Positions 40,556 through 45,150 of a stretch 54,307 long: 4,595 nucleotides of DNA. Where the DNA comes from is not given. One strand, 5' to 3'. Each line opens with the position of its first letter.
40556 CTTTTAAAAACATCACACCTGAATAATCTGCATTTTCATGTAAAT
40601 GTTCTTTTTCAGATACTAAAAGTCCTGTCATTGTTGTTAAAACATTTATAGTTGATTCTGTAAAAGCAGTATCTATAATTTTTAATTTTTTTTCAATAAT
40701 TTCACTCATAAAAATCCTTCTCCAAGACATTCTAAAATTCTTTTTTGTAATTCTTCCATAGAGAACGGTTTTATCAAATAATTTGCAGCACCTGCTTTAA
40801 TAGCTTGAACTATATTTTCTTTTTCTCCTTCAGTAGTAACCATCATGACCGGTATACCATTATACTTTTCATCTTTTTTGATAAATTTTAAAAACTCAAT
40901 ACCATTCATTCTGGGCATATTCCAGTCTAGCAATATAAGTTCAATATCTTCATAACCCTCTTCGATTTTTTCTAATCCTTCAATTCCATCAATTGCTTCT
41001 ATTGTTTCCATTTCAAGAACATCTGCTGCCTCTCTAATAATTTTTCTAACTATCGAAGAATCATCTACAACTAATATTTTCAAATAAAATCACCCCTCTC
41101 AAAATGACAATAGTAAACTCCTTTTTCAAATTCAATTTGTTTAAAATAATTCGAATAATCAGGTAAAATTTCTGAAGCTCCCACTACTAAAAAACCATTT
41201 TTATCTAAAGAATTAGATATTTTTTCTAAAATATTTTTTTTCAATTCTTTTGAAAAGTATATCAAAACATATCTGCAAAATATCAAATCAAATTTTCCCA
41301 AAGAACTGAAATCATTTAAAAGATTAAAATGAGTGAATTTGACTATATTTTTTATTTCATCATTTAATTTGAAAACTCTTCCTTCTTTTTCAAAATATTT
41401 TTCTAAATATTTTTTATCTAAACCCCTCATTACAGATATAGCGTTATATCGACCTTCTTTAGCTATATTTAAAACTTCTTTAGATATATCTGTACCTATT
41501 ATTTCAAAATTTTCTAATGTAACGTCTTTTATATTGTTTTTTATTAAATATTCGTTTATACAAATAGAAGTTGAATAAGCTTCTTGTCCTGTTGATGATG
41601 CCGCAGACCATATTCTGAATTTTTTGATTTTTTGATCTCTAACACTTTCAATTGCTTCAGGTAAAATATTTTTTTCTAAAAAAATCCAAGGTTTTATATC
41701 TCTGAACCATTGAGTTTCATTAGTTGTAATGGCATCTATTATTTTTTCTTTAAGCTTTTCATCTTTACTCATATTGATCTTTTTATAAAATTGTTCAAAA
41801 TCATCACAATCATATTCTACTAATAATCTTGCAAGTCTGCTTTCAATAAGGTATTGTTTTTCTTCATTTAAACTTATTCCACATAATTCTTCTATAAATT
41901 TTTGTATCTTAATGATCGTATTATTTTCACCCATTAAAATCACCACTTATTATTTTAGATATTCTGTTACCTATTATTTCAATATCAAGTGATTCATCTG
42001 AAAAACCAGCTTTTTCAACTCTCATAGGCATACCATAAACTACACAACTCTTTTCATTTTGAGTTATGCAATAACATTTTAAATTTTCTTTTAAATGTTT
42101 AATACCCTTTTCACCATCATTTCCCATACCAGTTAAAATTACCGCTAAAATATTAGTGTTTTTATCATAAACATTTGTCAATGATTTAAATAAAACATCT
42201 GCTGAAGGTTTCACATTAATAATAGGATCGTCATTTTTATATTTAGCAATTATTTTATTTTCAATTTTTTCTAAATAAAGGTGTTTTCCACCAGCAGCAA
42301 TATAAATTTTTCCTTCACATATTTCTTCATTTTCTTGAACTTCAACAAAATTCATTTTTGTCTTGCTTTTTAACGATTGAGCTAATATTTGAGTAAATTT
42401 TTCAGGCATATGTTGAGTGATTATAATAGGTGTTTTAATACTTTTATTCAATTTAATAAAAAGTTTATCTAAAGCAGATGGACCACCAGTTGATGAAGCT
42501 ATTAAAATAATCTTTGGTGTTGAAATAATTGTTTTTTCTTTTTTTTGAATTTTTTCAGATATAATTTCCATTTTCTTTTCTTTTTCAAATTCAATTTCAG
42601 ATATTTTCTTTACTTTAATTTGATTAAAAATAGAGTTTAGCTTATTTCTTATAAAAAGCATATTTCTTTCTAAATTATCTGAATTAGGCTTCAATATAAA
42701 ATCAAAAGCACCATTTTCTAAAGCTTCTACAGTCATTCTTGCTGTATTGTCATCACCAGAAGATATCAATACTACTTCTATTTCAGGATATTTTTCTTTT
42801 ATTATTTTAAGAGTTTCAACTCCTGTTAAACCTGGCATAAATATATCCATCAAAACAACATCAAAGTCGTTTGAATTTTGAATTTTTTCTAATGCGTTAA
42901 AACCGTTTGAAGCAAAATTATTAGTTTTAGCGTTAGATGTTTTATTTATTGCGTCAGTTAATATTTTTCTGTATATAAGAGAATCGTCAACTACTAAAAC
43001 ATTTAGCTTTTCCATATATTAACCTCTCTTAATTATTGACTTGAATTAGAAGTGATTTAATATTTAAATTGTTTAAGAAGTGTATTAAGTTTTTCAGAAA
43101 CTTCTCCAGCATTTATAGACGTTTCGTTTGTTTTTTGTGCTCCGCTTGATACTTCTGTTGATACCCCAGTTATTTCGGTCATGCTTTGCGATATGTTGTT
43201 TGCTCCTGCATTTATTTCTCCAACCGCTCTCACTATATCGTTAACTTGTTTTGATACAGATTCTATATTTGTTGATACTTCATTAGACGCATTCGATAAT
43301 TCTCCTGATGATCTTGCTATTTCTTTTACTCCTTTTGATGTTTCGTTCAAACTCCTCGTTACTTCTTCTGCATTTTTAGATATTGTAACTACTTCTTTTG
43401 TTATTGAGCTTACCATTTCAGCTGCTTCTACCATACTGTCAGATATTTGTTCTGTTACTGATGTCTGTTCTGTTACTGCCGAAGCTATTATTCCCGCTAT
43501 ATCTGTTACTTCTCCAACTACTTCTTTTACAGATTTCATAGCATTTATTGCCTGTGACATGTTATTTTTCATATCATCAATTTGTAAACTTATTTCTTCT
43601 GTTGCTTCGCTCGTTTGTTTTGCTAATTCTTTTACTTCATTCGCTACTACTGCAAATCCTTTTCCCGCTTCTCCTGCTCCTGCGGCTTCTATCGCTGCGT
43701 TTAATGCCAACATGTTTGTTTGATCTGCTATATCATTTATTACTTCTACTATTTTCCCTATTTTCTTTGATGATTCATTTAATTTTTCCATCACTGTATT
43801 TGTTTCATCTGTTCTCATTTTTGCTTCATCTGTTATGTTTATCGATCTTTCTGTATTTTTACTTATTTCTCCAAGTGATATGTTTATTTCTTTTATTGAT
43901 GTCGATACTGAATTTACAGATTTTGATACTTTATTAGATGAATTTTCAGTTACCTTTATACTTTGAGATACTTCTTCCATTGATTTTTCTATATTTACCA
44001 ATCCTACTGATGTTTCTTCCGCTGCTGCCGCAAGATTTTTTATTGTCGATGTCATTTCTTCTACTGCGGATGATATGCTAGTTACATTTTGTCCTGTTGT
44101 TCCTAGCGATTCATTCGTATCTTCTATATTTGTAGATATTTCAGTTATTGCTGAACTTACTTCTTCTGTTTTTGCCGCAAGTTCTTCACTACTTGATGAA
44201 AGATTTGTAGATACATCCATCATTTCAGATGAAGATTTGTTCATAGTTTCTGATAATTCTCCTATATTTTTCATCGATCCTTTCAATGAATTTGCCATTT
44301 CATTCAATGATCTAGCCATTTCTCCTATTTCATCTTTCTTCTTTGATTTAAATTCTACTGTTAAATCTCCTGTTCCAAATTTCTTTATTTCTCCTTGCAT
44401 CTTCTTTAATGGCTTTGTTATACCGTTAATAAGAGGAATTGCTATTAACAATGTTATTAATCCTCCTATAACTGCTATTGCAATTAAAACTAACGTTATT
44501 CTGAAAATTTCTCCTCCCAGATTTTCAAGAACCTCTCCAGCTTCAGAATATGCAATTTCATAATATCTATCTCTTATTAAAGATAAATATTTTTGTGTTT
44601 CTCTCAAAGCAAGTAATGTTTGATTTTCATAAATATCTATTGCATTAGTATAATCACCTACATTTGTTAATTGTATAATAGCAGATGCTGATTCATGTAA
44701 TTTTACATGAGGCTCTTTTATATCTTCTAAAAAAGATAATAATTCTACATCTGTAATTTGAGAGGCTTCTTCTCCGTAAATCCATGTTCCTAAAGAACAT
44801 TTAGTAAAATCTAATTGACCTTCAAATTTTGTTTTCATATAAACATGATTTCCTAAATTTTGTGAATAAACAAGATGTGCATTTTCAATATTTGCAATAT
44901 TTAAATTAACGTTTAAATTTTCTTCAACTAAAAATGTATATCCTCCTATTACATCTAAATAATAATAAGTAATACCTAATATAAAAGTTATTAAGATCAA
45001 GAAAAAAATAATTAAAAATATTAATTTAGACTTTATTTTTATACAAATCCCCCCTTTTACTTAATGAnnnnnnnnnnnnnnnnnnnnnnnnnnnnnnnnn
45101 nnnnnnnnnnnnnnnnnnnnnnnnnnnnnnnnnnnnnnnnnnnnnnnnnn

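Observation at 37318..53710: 16-gene array coupling a Che-like chemosensory pathway to a partner-switching module with no target in sight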

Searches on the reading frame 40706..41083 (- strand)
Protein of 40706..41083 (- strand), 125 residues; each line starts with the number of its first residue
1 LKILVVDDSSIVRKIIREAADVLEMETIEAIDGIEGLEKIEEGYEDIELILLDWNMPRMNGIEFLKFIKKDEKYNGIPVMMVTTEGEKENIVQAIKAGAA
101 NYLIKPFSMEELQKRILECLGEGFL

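Call 4: search_protein_families(library=pfam, proteins=[window:40706-41083:-], max_evalue=0.01)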
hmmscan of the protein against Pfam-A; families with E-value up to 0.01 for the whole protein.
window:40706-41083:- (125 aa): 1 family
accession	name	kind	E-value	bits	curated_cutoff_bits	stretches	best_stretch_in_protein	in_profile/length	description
PF00072.30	Response_reg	-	1.7e-26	93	30.2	1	3-116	1-110/111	Response regulator receiver domain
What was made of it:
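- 40706..41083 (-): CheY (125 aa), closest to proteobacterial-type CheY. Pfam (call 4).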

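Call 37: search_protein_families(library=ncbifam, proteins=[window:40706-41083:-], max_evalue=0.01)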
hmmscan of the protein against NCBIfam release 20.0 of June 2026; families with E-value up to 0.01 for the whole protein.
window:40706-41083:- (125 aa): 97 families (the best 25 are shown)
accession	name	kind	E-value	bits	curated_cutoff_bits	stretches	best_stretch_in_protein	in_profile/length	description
NF007901.0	PRK10610.1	equivalog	7.1e-30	103.8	189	1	1-119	6-126/129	chemotaxis response regulator CheY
TIGR02154.1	PhoB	equivalog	3e-25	88.8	296.2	1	2-118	4-118/226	phosphate regulon transcriptional regulator PhoB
NF007546.0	PRK10161.1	equivalog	6.8e-21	74.9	471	1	2-117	4-117/229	phosphate response regulator transcription factor PhoB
NF041734.1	resp_reg_RppA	equivalog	1.8e-20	73.3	250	1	1-116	1-114/229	two-component system response regulator RppA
NF008469.0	PRK11361.1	equivalog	2.5e-20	72.6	714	1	2-114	6-114/461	acetoacetate metabolism transcriptional regulator AtoC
NF001965.0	PRK00742.1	subfamily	2.7e-19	69.6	293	1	1-111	4-113/357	chemotaxis-specific protein-glutamate methyltransferase CheB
NF045944.1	ResRegRpaBCyano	equivalog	3.4e-19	69.1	330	1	4-118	1-110/229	response regulator transcription factor RpaB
NF047654.1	DiguCycDgcRLepto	equivalog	6e-19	68.1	500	1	2-120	4-120/295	diguanylate cyclase DgcR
NF007969.0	PRK10693.1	equivalog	8.6e-19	67.7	329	1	2-120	9-124/337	two-component system response regulator RssB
NF041733.1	resp_reg_CseB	equivalog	1.5e-18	67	350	1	2-117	2-112/228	two-component system response regulator CseB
NF007135.0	PRK09581.1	equivalog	2.3e-18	66.3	474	1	2-116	4-116/457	PleD family two-component system response regulator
NF053854.1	RespRegPhoBBctds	equivalog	1e-17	64.3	270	1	3-117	1-112/225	two-component system response regulator PhoB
NF007935.0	PRK10651.1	equivalog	1.5e-17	63.5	250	1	2-117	8-121/216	two-component system response regulator NarL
NF041367.1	CheY_Halo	equivalog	1.9e-17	63.7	200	1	3-116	1-110/114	chemotaxis protein CheY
NF008199.0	PRK10955.1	equivalog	2e-17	63.9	341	1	2-118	3-113/232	envelope stress response regulator transcription factor CpxR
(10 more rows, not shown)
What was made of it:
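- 40706..41083 (-): NCBIfam CheY 103.8 bits, below the cut-off (call 37).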

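Call 63: search_solved_structures(query=window:40706-41083:-, max_evalue=1e-12)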
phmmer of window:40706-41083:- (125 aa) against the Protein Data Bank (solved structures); distinct sequences matched with E-value up to 1e-12: 91 (the best 60 are shown).
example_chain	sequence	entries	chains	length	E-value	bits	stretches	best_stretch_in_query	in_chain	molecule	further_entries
3gwg_A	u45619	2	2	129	2.5e-29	105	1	1-121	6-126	Chemotaxis protein cheY homolog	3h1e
3h1g_A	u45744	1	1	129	1.3e-28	102.6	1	1-121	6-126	Chemotaxis protein cheY homolog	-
3h1f_A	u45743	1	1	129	3.2e-28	101.4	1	1-121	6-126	Chemotaxis protein cheY homolog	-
3olw_A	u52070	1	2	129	3.4e-27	98.1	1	1-116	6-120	Chemotaxis protein CheY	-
2chy_A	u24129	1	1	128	5.3e-27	97.4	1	1-116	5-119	CHEY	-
2che_A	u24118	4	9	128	7.5e-27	96.9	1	1-116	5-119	CHEY | Chemotaxis protein cheY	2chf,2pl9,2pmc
2fka_A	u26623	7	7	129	7.7e-27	96.9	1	1-116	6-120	Chemotaxis protein cheY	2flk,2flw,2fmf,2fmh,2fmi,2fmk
3olx_A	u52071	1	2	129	1.3e-26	96.2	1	1-116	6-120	Chemotaxis protein CheY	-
1a0o_A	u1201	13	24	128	1.7e-26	95.8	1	1-116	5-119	CHEY | CHEMOTAXIS CHEY PROTEIN | CHEMOTAXIS PROTEIN CHEY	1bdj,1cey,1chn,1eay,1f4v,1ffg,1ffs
1djm_A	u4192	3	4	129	1.8e-26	95.8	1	1-116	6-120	CHEMOTAXIS PROTEIN Y | Chemotaxis protein cheY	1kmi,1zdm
1cye_A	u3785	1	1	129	1.8e-26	95.8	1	1-116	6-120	CHEY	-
3olv_A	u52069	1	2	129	1.8e-26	95.7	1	1-116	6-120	Chemotaxis protein CheY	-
3myy_A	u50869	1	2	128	2.1e-26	95.5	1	1-116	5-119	Chemotaxis protein cheY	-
3oo0_A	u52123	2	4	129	2.1e-26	95.5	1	1-116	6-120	Chemotaxis protein CheY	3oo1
1ab6_A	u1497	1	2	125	2.2e-26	95.5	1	1-116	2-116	CHEMOTAXIS PROTEIN CHEY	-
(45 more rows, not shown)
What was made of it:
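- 40706..41083 (-): Best PDB hits are H. pylori and E. coli CheY, E 2.5e-29 (call 63).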

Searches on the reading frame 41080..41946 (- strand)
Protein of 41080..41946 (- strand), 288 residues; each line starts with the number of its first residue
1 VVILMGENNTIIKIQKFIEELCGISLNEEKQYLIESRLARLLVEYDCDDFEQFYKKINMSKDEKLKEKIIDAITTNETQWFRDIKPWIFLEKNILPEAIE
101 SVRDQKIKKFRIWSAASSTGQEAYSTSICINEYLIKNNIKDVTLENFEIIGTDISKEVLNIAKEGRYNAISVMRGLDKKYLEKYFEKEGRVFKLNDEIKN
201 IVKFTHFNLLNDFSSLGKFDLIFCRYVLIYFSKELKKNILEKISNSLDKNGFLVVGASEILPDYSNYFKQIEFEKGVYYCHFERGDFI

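Call 4: search_protein_families(library=pfam, proteins=[window:41080-41946:-], max_evalue=0.01)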
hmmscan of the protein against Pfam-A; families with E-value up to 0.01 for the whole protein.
window:41080-41946:- (288 aa): 6 families
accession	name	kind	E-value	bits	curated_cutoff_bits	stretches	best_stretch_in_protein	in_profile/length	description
PF01739.24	CheR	-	1.7e-52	178.2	27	1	76-275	1-193/195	CheR methyltransferase, SAM binding domain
PF03705.20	CheR_N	-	1.4e-11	44.4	27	1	13-57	5-49/53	CheR methyltransferase, all-alpha domain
PF08242.18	Methyltransf_12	-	7.3e-06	27.1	30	1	195-253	41-98/98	Methyltransferase domain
PF13847.12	Methyltransf_31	-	5.1e-05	23.4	27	1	143-257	25-111/145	Methyltransferase domain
PF13649.12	Methyltransf_25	-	0.00038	21.5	27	0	215-251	61-97/97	Methyltransferase domain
PF08241.18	Methyltransf_11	-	0.00072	20.6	21.2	0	202-255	44-95/95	Methyltransferase domain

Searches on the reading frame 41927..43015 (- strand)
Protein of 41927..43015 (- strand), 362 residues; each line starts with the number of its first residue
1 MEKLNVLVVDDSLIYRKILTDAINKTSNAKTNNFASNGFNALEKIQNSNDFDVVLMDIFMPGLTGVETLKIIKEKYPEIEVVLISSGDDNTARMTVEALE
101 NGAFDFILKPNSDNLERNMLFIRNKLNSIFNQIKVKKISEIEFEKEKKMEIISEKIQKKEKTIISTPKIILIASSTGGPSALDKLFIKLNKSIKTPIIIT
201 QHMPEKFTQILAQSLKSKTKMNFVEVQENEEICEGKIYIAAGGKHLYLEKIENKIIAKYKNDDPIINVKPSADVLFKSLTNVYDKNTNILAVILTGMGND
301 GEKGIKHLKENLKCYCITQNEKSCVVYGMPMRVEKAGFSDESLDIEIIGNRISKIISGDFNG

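Call 4: search_protein_families(library=pfam, proteins=[window:41927-43015:-], max_evalue=0.01)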
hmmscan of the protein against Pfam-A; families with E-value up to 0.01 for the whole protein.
window:41927-43015:- (362 aa): 2 families
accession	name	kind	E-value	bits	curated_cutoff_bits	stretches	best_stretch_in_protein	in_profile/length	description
PF01339.22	CheB_methylest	-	4.6e-51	173.4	24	1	170-352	1-174/174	CheB methylesterase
PF00072.30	Response_reg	-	6.1e-22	78.3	30.2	1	6-113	1-103/111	Response regulator receiver domain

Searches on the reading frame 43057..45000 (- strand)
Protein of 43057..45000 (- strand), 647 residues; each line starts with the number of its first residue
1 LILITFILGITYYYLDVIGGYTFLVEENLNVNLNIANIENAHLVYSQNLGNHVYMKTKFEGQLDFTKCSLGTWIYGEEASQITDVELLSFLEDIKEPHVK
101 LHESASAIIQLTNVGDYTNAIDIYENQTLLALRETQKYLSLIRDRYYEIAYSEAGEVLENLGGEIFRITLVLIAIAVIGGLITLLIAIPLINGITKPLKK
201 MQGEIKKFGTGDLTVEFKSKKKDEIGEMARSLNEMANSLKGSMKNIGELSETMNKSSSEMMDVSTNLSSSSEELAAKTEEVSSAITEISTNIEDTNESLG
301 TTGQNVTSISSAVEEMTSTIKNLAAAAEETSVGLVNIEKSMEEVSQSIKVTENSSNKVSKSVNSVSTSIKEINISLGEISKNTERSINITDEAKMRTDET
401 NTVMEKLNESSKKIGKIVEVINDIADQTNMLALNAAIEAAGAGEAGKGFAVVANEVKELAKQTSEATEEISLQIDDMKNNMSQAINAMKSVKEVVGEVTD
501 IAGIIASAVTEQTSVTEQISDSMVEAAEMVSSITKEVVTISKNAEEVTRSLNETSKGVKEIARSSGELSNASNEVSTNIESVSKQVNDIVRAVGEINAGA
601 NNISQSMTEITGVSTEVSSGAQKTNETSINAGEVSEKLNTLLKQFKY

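Call 5: search_protein_families(library=pfam, proteins=[window:43057-45000:-], max_evalue=0.01)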
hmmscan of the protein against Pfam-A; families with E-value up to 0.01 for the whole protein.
window:43057-45000:- (647 aa): 17 families
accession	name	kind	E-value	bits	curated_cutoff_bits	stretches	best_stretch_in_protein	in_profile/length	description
PF00015.26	MCPsignal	-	1.6e-43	148.9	34.6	3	387-524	8-145/172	Methyl-accepting chemotaxis protein (MCP) signalling domain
PF00672.30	HAMP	-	4.4e-14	53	25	1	191-240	3-52/53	HAMP domain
PF13682.11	CZB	-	9.2e-10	39.2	29.4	1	42-109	1-64/64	Chemoreceptor zinc-binding domain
PF06103.16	DUF948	-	2.7e-08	34.3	37.2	2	535-604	19-88/89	Bacterial protein of unknown function (DUF948)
PF11887.13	Mce4_CUP1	-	4.1e-07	30.3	32.6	1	225-343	66-184/222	Cholesterol uptake porter CUP1 of Mce4, putative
PF06160.17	EzrA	-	1e-06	27.8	39.6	1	450-640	281-476/557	Septation ring formation regulator, EzrA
PF07889.17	DUF1664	-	2.4e-06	28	34.6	1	259-331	42-114/124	Protein of unknown function (DUF1664)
PF04108.17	ATG17_like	-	1.4e-05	25.2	43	1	223-427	123-276/355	Autophagy protein ATG17-like domain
PF04513.17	Baculo_PEP_C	-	1.6e-05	25.4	38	1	232-339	18-127/140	Baculovirus polyhedron envelope protein, PEP, C terminus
PF06013.18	WXG100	-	5.2e-05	23.9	27.3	0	402-484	4-84/86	Proteins of 100 residues with WXG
PF20155.4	TMP_3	-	0.00039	20.6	41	1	335-417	4-86/192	Tape measure protein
PF09177.16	STX6_10_61_N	-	0.00066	20.6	29.4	1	544-606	7-77/99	Syntaxin 6/10/61, N-terminal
PF06009.19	Laminin_II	-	0.00096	19.6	33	0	524-610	6-95/138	Laminin Domain II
PF08702.15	Fib_alpha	-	0.002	18.7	29.9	0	220-315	32-127/143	Fibrinogen alpha/beta chain family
PF05335.18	DUF745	-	0.0038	17.4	33.3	0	431-558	42-169/183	Protein of unknown function (DUF745)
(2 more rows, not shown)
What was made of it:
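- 43057..45000 (-): MCP2 (647 aa; the TTG start is uncertain): CZB domain, TM segment, HAMP, and a signalling domain identical to that of MCP1. Pfam CZB, HAMP and MCPsignal (call 5).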
